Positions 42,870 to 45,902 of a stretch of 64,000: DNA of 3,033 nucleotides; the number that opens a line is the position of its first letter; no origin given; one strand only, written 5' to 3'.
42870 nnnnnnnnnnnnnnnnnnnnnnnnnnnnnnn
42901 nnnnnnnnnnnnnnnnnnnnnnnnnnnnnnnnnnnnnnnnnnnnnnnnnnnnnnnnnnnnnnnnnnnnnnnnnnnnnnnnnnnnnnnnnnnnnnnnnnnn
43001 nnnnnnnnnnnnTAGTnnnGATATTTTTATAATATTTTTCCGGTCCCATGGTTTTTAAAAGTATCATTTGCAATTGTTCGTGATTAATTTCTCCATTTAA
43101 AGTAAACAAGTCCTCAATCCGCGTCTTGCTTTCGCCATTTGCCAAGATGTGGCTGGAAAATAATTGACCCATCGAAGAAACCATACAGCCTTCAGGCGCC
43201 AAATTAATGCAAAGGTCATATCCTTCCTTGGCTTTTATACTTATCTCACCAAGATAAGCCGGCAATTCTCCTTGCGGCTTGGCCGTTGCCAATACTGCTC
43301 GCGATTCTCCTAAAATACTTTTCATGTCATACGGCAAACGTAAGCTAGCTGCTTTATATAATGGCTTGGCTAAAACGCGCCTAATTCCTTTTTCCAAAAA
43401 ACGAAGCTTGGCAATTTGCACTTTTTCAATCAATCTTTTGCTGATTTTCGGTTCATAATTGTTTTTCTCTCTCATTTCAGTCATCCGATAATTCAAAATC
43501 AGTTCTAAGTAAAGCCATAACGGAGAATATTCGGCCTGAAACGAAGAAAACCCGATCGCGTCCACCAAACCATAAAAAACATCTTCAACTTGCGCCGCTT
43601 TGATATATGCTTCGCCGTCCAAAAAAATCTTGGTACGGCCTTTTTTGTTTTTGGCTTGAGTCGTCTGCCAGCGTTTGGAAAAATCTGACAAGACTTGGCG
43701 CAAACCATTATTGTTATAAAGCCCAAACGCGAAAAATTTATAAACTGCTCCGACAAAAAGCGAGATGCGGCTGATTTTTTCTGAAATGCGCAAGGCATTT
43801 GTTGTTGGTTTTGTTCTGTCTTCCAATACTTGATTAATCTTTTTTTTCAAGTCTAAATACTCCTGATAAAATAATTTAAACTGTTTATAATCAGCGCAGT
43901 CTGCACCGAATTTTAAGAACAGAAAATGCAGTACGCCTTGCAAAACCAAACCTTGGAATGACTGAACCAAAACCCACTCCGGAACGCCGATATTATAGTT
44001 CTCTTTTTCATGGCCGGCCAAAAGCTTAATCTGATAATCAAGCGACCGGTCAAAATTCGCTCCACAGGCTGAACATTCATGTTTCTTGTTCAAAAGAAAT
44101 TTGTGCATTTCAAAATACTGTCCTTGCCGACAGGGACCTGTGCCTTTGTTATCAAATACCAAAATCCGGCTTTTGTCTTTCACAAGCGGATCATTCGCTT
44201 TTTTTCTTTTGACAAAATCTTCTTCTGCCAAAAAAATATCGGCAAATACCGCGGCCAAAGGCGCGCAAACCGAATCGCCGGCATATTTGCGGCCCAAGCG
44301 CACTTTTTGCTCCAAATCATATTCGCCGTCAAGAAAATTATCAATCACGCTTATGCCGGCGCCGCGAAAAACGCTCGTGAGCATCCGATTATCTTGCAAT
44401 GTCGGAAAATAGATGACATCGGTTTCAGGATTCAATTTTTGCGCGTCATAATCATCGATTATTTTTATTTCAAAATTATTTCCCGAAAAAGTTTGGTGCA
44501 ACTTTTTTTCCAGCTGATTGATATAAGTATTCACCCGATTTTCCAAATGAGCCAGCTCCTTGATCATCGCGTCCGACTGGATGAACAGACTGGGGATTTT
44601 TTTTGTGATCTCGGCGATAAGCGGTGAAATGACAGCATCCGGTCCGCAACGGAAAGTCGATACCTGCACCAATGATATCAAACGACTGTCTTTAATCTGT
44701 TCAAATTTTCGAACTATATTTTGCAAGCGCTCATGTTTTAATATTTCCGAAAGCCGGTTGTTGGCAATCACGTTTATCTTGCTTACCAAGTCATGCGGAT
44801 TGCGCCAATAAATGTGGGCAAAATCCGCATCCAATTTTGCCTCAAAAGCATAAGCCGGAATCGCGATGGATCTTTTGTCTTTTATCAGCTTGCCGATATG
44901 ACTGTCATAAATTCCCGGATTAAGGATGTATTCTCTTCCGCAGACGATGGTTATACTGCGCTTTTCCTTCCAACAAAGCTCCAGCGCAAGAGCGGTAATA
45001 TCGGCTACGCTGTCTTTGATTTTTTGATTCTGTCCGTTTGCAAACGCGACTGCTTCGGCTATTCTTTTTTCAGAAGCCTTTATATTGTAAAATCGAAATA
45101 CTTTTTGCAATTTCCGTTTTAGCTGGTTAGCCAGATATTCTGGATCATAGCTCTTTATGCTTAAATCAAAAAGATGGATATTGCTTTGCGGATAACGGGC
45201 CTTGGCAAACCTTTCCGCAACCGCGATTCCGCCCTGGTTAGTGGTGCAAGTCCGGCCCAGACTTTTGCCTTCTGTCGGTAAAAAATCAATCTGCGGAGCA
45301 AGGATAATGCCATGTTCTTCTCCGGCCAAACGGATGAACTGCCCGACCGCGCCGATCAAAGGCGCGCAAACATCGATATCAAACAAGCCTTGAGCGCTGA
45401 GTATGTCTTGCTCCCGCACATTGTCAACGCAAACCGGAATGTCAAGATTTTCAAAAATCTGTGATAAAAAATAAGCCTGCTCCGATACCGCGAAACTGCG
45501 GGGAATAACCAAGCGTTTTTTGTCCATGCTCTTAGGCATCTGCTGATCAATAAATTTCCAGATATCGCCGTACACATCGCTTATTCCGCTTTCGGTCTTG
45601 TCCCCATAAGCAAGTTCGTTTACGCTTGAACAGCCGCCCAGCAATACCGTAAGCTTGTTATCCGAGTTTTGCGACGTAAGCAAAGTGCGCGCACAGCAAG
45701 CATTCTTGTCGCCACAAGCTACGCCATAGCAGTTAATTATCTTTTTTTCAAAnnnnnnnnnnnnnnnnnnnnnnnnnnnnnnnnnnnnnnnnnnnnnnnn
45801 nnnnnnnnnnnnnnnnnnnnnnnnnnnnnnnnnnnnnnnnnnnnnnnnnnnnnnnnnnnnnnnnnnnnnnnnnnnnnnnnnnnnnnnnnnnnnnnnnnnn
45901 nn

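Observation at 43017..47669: About 1550-aa single-polypeptide fusion of two HgdC-type activase ATPase domains with a dehydratase-like region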

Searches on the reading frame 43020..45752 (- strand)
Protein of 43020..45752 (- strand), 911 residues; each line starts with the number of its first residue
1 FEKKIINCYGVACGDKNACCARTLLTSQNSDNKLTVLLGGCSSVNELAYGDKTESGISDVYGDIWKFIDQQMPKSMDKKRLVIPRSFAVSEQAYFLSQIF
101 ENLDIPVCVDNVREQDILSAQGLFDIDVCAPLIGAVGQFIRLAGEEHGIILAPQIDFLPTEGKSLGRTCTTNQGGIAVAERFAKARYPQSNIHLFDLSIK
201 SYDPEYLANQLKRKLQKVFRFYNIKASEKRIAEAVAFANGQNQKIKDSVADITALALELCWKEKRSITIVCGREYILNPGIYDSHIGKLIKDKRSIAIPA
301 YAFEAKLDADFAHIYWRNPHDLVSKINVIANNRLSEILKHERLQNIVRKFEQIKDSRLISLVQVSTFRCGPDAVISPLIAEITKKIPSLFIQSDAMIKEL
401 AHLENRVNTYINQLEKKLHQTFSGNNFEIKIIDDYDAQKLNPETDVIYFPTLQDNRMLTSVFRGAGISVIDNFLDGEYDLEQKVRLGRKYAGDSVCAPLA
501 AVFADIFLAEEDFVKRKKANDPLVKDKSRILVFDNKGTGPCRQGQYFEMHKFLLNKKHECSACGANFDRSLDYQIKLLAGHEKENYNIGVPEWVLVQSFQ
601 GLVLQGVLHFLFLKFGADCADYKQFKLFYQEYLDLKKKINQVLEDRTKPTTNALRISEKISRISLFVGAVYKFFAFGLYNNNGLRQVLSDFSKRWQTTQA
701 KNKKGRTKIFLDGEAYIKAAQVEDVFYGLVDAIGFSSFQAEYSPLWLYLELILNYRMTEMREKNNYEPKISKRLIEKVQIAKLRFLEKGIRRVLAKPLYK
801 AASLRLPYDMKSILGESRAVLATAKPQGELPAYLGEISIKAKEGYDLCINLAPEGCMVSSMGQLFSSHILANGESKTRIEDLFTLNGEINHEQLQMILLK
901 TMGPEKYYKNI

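Call 44: predict_structure(alignment_id=A2)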
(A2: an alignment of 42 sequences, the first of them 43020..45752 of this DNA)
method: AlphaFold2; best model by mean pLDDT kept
length: 911 residues; sequences in the alignment: 42
mean_pLDDT: 84.6   pTM: 0.85
mean pLDDT of the five models: 84.6, 84.3, 83.3, 81.6, 79.4
residues with pLDDT >= 90: 410; 70-90: 386; 50-70: 93; < 50: 22
segments of 3 or more residues with pLDDT < 50: 49-53, 395-398, 560-570
pLDDT, mean of each block of 10 residues (from residue 1): 70 62 71 66 53 62 92 95 94 96 97 89 80 92 97 93 87 88 93 93 92 93 93 97 96 91 83 80 72 82 92 89 91 91 91 68 76 82 77 56 68 70 66 82 91 87 93 85 89 82 91 92 91 78 78 77 41 79 81 91 95 93 94 96 93 88 84 90 95 81 79 89 93 91 91 86 78 87 88 95 94 91 82 92 93 76 84 79 81 92 83 48
secondary structure, 60 per line:
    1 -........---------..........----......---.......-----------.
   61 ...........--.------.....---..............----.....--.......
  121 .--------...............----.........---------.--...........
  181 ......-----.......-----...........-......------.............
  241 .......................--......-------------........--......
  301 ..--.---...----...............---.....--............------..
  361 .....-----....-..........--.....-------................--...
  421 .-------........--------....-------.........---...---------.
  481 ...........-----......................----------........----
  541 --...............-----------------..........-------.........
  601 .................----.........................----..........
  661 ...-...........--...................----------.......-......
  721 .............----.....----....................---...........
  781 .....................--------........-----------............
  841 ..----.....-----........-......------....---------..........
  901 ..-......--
elements in order (helices of 4 or more, strands of 3 or more residues): E2-9 E19-28 E33-38 H42-48 H60-71 E81-85 H89-102 E107-111 H114-121 H130-144 E149-157 H170-186 E192-198 H204-214 H216-221 H228-263 E266-271 H285-292 E295-299 H317-330 H334-337 H341-352 E359-365 H371-374 H376-385 E388-392 H400-415 H418-421 H429-435 E445-448 H456-464 E468-470 H480-491 H497-518 E529-536 H543-557 E575-581 H592-617 H622-646 H651-663 H665-675 H678-696 E707-713 H715-733 E738-742 H747-766 H770-801 H810-817 H829-842 E847-851 H857-864 H866-871 E878-881 H891-902 H904-909

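Call 48: fold_search(model_id=the predicted structure, library=pdb)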
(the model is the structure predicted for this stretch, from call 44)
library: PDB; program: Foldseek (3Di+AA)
matches with E <= 10: 265; with E <= 0.001: 0
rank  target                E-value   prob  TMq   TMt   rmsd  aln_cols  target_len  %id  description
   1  7yyl_B                1.5e-03  1.00  0.21  0.41  10.8       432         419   11  nucleotide-free DCCP:DCCP-R complex (released 2022-12-28)
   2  3o3m_B                1.3e-02  1.00  0.23  0.50   9.5       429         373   12  (R)-2-Hydroxyisocaproyl-CoA Dehydratase (released 2011-03-16)
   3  6svq_A                3.5e-02  0.60  0.13  0.16  18.6       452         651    9  Crystal structure of human GFAT-1 G461E after UDP-GlcNAc soaking (released 2020-01-15)
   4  6r4h_A                3.8e-02  0.51  0.12  0.15  18.9       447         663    9  Crystal structure of human GFAT-1 G451E (released 2020-01-15)
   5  3tbf_D                3.8e-02  0.33  0.11  0.21  18.2       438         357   10  C-terminal domain of glucosamine-fructose-6-phosphate aminotransferase from Francisella tularensis. (released 2011-08-24)
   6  3ooj_A                4.6e-02  0.23  0.11  0.15  21.3       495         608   10  C1A mutant of E. coli GlmS in complex with glucose-6P and glutamate (released 2011-10-19)
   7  3ooj_E                4.8e-02  0.33  0.12  0.16  20.7       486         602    8  C1A mutant of E. coli GlmS in complex with glucose-6P and glutamate (released 2011-10-19)
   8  2v4m_C                5.1e-02  0.51  0.12  0.24  17.9       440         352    9  The isomerase domain of human glutamine-fructose-6-phosphate transaminase 1 (GFPT1) in complex with fructose 6-phospha (released 2008-10-07)
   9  6r4i_A                5.1e-02  0.51  0.12  0.16  18.9       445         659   10  Crystal structure of human GFAT-1 G461E (released 2020-01-15)
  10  6svq_B                5.5e-02  0.47  0.12  0.16  19.0       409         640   10  Crystal structure of human GFAT-1 G461E after UDP-GlcNAc soaking (released 2020-01-15)
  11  6zmj_A                5.5e-02  0.30  0.10  0.14  24.4       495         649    8  Crystal structure of human GFAT-1 R203H (released 2020-08-05)
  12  3o3m_D                5.8e-02  0.97  0.23  0.48   9.7       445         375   10  (R)-2-Hydroxyisocaproyl-CoA Dehydratase (released 2011-03-16)
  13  3tbf_B                5.8e-02  0.25  0.11  0.21  18.9       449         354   10  C-terminal domain of glucosamine-fructose-6-phosphate aminotransferase from Francisella tularensis. (released 2011-08-24)
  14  8s02_B                8.0e-02  0.96  0.23  0.49   8.5       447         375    9  BzdNO-benzoyl-CoA complex (released 2025-03-05)
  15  7ndl_A                8.0e-02  0.41  0.12  0.16  18.8       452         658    9  Crystal structure of human GFAT-1 S205D (released 2021-03-10)
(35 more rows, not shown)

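Call 50: search_solved_structures(query=A2, max_evalue=10, show_alignments=0)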
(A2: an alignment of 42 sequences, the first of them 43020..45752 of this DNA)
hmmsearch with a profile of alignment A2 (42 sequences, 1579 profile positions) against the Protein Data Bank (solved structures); distinct sequences matched with E-value up to 10: 11.
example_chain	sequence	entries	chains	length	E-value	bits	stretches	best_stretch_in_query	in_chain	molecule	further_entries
4eht_A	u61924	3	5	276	1.4e-11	45.8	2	441-588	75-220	Activator of 2-hydroxyisocaproyl-CoA dehydratase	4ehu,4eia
1hux_A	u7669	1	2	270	4.6e-11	44.2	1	407-555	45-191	ACTIVATOR OF (R)-2-HYDROXYGLUTARYL-COA DEHYDRATASE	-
9gai_D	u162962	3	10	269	4e-10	41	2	460-552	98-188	3-methylbenzoyl-CoA reductase alpha subunit MbdQ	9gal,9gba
7yyl_E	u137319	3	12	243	0.00086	20.1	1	447-553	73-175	Putative CoA-substrate-specific enzyme activase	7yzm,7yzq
2iwt_A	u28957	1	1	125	0.0033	18.1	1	983-1039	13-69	THIOREDOXIN H ISOFORM 2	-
2vlt_A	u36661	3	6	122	0.0069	17.1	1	984-1039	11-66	THIOREDOXIN H ISOFORM 2.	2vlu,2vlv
6uj5_A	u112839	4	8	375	0.042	14.5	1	334-419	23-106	Pantothenate kinase CAB1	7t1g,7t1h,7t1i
1xfl_A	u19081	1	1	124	0.95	10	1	991-1040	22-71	Thioredoxin h1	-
6gem_A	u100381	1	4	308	1.2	9.7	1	1213-1275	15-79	Oxidoreductase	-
5iqs_A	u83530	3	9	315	2.6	8.5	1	1216-1275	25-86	WelO5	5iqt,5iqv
5iqu_A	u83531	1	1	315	2.6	8.5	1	1216-1275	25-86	WelO5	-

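Call 75: search_protein_representatives(protein=window:43020-45752:-)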
Query: 911 residues. Proteins with E-value up to 0.001 (for the whole library): 109; up to 1e-10: 79; up to 1e-30: 45. The best 109 are listed.
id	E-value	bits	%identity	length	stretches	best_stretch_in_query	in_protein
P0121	3.6e-286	968.3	50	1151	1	1-909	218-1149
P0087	1.0e-257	874.1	46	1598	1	1-908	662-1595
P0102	3.0e-255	866.0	46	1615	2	1-759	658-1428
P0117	2.1e-249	846.7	47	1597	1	1-909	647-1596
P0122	1.3e-242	824.2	45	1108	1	1-910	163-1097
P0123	8.6e-220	748.7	41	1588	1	1-904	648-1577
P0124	2.1e-211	721.0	43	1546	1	1-909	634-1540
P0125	3.1e-201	687.3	41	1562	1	1-908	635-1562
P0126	9.1e-197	672.5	42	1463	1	1-828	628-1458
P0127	8.3e-192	656.1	41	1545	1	1-909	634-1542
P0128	5.3e-180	617.0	46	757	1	1-649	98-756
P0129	3.4e-161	554.8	39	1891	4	164-867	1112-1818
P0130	2.8e-157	541.9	42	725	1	245-906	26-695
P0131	3.2e-151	521.8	44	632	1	274-909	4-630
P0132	3.1e-131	455.7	43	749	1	198-756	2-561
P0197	1.3e-09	53.3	23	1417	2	64-317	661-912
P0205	4.7e-07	44.8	25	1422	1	75-556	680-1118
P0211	3.4e-06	42.0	23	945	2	13-325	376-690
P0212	1.6e-05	39.8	27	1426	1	310-558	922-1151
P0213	2.8e-05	39.0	28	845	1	211-555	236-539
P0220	6.7e-05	37.7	25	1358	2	353-556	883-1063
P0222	1.5e-04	36.5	26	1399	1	334-555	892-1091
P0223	2.9e-04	35.6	27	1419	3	344-555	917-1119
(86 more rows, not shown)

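Call 76: list_cluster_members(proteins=[P0197, P0205, P0212, P0220, P0222, P0223, P0211, P0213, P0129, P0123])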
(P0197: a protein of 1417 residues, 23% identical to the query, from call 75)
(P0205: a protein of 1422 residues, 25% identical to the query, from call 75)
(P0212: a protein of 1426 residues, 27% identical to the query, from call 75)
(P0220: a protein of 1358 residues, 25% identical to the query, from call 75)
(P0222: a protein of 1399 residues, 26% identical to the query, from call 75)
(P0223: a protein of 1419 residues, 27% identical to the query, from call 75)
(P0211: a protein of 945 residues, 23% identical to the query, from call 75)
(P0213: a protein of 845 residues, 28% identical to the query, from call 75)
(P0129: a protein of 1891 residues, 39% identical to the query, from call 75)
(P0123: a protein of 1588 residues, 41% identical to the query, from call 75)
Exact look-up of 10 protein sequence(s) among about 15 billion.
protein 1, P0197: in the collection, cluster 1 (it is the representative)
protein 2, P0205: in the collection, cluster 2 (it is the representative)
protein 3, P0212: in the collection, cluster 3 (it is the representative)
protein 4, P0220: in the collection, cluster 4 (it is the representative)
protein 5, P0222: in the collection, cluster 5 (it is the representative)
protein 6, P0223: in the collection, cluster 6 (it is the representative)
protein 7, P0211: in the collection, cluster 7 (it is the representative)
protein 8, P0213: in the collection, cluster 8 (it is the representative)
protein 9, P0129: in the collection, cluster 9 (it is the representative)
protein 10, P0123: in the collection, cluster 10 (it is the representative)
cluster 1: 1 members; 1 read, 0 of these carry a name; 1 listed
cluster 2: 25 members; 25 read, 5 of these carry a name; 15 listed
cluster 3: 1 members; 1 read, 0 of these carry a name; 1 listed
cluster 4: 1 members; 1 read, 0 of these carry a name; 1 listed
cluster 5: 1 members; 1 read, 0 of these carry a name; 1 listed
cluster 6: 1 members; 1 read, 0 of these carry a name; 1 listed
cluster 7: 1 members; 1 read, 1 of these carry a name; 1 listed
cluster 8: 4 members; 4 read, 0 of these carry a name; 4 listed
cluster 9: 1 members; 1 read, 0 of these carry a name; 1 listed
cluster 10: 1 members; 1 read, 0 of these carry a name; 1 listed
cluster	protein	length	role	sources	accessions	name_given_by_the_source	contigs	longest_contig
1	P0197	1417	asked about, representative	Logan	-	-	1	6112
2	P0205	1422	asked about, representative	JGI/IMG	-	predicted CoA-substrate-specific enzyme activase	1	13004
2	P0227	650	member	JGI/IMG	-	predicted CoA-substrate-specific enzyme activase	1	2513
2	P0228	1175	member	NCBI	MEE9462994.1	MAG: acyl-CoA dehydratase activase, partial [Bacteroidales bacterium]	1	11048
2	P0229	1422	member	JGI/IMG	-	predicted CoA-substrate-specific enzyme activase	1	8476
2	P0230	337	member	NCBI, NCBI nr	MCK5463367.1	MAG: hypothetical protein KAI95_10140, partial [Bacteroidales bacterium] | hypothetical protein [Bacteroidales bacterium]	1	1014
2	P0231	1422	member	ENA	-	-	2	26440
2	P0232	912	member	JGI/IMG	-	-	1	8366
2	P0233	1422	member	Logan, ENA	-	-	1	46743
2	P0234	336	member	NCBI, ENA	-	-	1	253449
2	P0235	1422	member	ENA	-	-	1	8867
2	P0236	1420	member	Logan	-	-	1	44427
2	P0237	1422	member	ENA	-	-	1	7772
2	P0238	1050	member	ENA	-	-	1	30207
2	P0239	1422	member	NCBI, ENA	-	-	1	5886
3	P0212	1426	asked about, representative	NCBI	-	-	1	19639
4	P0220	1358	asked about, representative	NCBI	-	-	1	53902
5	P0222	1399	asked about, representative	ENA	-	-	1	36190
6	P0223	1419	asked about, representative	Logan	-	-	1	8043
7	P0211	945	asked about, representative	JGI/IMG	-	predicted CoA-substrate-specific enzyme activase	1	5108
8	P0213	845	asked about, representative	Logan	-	-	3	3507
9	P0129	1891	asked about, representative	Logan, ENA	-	-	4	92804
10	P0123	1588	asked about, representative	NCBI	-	-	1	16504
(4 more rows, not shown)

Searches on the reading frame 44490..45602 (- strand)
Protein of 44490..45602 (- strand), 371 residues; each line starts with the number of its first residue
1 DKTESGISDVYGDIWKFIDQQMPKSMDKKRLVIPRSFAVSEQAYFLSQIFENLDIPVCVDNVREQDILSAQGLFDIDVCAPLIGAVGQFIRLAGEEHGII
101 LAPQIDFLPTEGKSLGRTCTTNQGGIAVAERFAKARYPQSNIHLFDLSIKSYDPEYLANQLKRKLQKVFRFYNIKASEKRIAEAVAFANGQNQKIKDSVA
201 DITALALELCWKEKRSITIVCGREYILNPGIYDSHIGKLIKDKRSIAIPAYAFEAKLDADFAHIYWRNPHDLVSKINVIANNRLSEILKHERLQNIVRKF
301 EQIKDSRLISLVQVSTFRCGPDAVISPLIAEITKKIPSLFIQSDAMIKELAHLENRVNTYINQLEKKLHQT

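Call 53: search_protein_families(library=pfam, proteins=[window:44490-45602:-], max_evalue=10)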
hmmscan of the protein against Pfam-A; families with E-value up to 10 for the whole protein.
window:44490-45602:- (371 aa): 4 families
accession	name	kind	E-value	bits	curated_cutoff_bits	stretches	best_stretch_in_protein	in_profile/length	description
PF09989.15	DUF2229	-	2.9e-15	57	29.4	1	33-242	4-207/218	CoA enzyme activase uncharacterised domain (DUF2229)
PF06050.19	HGD-D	-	0.0007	19.7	28.4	2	124-196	68-137/342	2-hydroxyglutaryl-CoA dehydratase, D-component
PF21655.3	L544_NTransf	-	0.095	13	27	1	272-368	38-127/193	L544, nucleotidyltransferase domain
PF25569.1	TPR_ZFYVE26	-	0.18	12.5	27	1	282-362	8-79/123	ZFYVE26-like, TPR repeats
